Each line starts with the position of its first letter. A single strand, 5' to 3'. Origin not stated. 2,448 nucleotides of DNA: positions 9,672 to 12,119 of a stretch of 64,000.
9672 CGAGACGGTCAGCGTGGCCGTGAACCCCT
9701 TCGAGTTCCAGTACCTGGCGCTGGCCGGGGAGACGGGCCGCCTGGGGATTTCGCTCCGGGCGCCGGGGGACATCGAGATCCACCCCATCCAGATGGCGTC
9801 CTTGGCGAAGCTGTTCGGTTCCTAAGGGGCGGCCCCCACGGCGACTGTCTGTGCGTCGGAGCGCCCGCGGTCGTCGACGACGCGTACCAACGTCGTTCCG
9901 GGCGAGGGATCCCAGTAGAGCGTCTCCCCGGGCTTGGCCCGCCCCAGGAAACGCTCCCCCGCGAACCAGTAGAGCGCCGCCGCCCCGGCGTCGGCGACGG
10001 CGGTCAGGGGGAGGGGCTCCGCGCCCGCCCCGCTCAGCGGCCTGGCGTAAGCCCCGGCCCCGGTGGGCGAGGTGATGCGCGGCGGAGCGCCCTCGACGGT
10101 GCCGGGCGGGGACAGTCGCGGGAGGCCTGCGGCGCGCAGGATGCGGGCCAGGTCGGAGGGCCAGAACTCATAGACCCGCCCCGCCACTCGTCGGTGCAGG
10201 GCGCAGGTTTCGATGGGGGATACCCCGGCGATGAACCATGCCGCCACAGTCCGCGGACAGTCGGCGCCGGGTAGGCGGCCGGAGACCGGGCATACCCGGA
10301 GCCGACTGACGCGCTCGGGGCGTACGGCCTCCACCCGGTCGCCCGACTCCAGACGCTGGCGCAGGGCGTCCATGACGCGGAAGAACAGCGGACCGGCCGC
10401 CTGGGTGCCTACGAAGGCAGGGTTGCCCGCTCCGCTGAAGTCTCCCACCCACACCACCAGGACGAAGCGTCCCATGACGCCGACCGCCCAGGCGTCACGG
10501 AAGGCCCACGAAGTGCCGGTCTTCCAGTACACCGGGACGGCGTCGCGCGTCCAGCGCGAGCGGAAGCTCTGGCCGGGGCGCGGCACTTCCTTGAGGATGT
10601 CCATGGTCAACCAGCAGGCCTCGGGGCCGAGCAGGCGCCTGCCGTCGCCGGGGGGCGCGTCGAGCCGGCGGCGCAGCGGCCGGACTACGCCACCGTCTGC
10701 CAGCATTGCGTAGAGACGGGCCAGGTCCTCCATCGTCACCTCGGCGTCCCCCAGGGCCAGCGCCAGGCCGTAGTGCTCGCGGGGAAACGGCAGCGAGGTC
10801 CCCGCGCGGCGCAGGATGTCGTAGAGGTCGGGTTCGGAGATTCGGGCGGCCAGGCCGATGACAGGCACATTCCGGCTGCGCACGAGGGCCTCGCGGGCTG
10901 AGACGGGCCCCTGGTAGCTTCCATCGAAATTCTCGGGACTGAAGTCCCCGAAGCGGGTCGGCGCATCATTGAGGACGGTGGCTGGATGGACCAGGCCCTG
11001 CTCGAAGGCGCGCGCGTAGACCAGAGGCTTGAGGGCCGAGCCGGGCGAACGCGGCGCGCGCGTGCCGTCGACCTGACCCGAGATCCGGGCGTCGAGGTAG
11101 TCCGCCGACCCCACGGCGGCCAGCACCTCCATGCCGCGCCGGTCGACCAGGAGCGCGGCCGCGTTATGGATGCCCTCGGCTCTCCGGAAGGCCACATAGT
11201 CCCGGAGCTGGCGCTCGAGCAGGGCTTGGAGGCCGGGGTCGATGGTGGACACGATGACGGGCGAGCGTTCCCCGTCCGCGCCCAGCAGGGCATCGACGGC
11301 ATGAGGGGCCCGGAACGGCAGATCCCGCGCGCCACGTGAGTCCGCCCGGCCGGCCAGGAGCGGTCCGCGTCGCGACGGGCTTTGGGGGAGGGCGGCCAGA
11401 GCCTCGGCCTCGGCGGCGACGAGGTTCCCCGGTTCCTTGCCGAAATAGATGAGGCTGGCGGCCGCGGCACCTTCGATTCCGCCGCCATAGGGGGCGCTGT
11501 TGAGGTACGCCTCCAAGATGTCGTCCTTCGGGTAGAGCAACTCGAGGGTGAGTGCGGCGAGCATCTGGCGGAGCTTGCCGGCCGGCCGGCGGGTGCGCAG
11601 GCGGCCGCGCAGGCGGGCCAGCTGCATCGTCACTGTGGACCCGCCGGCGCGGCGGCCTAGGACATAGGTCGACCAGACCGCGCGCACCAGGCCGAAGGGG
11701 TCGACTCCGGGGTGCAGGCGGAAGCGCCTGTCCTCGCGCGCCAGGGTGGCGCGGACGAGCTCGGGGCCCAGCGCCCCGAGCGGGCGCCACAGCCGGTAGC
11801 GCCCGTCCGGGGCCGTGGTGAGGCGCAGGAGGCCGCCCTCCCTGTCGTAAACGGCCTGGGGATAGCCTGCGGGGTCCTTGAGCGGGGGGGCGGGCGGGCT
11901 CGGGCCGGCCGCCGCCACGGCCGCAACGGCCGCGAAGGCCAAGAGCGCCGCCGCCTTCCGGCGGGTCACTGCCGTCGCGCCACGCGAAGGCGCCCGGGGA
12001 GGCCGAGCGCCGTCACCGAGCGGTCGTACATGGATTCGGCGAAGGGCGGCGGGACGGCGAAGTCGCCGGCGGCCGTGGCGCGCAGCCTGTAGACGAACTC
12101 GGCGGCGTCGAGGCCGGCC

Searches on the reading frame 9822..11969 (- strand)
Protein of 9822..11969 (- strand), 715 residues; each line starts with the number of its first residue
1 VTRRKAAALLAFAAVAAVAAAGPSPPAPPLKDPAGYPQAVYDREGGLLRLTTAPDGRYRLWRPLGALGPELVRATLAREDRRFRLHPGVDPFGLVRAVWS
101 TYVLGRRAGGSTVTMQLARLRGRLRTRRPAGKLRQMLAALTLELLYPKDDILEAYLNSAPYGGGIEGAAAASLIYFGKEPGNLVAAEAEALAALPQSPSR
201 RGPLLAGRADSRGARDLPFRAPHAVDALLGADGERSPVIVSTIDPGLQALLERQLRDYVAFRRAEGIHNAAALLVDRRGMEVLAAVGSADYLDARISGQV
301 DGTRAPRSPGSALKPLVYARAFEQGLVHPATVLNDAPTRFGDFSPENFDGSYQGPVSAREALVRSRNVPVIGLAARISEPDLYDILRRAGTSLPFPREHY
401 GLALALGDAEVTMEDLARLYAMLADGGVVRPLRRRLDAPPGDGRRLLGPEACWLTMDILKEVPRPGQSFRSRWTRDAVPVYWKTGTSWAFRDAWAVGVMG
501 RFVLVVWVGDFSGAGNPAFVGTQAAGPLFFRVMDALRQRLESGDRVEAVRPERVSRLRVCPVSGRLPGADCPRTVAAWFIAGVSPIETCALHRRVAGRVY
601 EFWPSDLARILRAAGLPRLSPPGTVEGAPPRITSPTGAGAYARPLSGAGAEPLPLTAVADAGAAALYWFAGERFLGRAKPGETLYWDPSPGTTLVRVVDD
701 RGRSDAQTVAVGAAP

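Call 11: search_protein_families(library=pfam, proteins=[window:9822-11969:-], max_evalue=0.0001)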
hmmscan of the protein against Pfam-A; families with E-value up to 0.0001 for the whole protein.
window:9822-11969:- (715 aa): 3 families
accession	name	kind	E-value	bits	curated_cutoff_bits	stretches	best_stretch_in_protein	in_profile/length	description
PF00912.28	Transgly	-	8e-41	139.8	27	1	55-204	10-160/178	Transglycosylase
PF00905.27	Transpeptidase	-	1.7e-16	60.8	22.1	1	271-487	2-242/299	Penicillin binding protein transpeptidase domain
PF06832.18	BiPBP_C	-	9.5e-14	51.5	26.8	1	625-706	7-87/90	Penicillin-Binding Protein C-terminus Family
